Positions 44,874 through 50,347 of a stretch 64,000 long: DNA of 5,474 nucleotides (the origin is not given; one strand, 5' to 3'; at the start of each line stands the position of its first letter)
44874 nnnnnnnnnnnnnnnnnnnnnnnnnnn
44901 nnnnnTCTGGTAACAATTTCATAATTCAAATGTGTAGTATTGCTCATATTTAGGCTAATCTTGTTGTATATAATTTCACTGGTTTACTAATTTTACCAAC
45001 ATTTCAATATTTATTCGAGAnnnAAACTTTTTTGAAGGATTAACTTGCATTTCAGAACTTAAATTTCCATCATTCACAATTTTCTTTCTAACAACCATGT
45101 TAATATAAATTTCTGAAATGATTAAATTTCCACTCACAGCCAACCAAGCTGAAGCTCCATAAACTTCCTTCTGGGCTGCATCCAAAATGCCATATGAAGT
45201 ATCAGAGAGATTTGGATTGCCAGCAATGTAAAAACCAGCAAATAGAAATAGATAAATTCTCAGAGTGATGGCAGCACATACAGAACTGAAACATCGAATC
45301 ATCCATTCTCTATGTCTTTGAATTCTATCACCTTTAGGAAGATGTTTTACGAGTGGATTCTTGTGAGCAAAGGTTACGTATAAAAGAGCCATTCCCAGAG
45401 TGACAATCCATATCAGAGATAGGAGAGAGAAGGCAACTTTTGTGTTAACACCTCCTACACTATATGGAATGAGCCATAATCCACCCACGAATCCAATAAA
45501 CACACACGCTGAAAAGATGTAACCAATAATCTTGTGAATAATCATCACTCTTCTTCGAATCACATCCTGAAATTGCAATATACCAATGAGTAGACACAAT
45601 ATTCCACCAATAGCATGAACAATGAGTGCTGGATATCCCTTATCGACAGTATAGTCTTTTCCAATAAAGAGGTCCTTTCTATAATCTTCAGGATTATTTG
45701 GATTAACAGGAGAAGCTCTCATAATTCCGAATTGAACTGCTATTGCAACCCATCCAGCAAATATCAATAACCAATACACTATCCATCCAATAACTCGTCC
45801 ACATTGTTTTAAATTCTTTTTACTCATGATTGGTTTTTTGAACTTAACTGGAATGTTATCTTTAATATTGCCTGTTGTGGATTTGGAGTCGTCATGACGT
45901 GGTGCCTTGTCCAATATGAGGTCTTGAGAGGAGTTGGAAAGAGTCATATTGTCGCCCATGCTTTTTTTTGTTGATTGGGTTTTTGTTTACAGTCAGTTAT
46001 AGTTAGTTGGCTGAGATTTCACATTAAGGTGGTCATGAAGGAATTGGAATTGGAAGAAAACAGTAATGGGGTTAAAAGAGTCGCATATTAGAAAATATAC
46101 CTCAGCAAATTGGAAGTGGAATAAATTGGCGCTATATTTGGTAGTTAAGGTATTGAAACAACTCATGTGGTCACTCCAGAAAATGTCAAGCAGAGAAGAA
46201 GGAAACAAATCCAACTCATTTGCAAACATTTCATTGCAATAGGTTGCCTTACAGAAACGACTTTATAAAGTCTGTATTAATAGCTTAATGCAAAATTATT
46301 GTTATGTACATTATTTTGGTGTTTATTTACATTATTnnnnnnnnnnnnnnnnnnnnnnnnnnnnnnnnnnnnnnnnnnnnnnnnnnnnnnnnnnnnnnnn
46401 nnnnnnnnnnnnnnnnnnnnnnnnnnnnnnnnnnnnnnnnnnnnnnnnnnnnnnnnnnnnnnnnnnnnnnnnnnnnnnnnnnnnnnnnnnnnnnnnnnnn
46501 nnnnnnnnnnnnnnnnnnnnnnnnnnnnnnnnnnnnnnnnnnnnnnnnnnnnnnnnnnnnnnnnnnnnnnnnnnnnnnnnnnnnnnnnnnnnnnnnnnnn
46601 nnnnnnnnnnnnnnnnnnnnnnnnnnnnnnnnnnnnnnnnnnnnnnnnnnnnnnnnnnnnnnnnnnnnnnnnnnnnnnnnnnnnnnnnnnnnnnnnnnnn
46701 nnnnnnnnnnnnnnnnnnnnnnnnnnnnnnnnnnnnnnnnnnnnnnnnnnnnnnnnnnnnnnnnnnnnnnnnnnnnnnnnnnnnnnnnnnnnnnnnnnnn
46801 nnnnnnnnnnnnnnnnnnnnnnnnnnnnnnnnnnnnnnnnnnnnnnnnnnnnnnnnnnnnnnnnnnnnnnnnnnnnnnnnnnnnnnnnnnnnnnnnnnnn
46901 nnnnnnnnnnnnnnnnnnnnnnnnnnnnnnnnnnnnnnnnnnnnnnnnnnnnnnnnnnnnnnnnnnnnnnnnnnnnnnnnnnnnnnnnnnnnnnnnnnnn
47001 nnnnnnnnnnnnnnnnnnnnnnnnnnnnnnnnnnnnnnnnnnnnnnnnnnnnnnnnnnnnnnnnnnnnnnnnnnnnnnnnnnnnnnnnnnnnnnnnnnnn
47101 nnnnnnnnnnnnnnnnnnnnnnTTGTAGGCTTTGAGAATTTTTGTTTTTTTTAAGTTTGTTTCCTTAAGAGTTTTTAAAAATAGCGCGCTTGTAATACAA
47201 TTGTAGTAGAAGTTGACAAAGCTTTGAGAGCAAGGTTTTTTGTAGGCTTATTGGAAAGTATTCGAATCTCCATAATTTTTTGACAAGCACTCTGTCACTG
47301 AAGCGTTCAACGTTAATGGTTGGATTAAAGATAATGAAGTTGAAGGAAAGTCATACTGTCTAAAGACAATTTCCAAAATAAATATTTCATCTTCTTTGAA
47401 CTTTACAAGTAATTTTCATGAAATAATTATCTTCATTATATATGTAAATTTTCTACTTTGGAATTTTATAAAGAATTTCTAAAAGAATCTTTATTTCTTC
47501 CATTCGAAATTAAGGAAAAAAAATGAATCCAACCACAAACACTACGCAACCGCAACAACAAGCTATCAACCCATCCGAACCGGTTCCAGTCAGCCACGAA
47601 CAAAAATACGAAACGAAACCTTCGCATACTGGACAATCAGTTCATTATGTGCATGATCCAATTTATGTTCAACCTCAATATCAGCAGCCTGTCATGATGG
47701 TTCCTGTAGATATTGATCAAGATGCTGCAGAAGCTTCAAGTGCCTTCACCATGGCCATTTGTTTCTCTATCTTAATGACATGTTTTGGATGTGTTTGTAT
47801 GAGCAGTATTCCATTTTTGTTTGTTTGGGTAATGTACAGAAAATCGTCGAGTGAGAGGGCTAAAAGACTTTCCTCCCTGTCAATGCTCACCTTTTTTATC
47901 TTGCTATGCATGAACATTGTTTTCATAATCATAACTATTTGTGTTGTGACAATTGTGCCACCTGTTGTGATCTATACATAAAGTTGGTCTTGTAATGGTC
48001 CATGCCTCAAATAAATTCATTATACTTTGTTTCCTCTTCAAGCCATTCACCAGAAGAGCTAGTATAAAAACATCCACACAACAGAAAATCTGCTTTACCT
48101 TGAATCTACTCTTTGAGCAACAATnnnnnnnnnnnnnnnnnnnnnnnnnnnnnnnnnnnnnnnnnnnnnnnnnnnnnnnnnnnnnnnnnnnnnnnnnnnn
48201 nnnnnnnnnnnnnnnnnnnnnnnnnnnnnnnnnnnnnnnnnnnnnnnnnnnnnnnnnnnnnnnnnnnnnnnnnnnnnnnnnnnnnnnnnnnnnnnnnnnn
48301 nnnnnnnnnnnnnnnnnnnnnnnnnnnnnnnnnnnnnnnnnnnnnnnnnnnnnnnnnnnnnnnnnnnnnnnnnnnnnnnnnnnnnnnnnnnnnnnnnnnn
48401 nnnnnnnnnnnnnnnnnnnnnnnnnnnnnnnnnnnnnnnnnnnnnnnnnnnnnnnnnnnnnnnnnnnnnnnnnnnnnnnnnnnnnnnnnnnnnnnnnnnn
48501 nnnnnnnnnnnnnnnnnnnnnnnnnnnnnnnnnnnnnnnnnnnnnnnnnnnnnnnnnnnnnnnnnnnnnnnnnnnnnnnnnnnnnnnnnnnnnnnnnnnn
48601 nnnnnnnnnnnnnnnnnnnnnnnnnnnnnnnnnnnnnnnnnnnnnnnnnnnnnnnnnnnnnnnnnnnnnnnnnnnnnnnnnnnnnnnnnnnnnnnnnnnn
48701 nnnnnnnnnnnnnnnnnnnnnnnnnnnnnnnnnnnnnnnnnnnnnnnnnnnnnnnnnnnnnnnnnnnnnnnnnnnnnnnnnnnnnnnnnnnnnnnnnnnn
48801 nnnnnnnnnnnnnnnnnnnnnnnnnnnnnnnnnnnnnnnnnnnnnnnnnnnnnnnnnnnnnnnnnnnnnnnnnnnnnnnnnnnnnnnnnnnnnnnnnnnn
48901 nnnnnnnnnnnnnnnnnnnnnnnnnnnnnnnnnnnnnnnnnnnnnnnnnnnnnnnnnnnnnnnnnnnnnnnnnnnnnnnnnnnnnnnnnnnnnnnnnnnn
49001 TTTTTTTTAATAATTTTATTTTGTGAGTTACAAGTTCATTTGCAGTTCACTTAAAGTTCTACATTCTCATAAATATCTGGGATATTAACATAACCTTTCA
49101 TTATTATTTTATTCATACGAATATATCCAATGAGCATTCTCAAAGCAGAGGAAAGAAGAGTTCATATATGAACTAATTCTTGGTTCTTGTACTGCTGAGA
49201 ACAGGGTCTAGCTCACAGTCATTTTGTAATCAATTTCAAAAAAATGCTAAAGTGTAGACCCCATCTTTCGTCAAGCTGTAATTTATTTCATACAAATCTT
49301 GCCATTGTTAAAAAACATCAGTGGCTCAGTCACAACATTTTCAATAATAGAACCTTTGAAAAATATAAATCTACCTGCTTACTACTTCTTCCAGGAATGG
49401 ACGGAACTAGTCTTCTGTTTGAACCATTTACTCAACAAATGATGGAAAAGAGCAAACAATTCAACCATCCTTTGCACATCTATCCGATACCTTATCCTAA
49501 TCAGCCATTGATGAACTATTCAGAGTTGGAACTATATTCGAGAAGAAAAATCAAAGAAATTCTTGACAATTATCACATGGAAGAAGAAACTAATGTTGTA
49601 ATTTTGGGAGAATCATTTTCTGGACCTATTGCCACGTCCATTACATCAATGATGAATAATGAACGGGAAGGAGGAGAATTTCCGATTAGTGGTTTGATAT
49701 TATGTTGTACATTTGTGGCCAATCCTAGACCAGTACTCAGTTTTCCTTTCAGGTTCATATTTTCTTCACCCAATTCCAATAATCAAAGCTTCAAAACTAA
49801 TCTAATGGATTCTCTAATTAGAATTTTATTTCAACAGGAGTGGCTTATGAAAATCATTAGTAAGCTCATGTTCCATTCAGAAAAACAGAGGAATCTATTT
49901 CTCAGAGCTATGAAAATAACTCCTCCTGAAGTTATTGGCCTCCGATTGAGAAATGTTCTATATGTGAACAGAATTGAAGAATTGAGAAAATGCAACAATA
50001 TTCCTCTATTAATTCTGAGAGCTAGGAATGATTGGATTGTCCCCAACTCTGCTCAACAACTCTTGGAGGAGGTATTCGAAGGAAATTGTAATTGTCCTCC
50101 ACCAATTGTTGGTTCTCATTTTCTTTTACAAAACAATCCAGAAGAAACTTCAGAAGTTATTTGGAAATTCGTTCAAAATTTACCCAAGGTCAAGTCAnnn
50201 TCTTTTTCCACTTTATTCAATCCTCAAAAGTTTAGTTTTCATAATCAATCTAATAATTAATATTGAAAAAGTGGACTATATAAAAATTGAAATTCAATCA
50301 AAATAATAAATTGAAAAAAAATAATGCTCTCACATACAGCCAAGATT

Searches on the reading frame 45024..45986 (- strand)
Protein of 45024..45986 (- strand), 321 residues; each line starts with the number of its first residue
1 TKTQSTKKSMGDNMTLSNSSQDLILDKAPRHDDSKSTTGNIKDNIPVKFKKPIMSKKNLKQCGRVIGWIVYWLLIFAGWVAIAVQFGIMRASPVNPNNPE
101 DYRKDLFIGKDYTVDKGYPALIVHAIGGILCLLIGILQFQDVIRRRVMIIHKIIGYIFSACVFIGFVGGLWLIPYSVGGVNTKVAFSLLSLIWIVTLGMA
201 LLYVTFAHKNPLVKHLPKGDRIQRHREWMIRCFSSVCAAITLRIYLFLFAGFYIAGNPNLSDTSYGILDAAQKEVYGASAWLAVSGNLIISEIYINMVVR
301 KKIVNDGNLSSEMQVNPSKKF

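Call 27: search_protein_families(library=pfam, max_evalue=0.001, proteins=[window:45024-45986:-])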
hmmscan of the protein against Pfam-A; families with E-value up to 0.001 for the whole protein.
window:45024-45986:- (321 aa): 1 family
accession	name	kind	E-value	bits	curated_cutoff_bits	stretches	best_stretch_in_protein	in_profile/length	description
PF10067.14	DUF2306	-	2e-20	73.9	31.6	1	122-252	2-119/147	Predicted membrane protein (DUF2306)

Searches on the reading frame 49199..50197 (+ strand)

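Call 27: search_protein_families(library=pfam, max_evalue=0.001, proteins=[window:49199-50197:+])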
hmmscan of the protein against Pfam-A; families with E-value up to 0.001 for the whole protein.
window:49199-50197:+ (333 aa): 1 family
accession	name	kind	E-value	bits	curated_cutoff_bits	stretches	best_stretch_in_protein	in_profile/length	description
PF12146.15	Hydrolase_4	-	7.1e-05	22.7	27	1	128-290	73-214/239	Serine aminopeptidase, S33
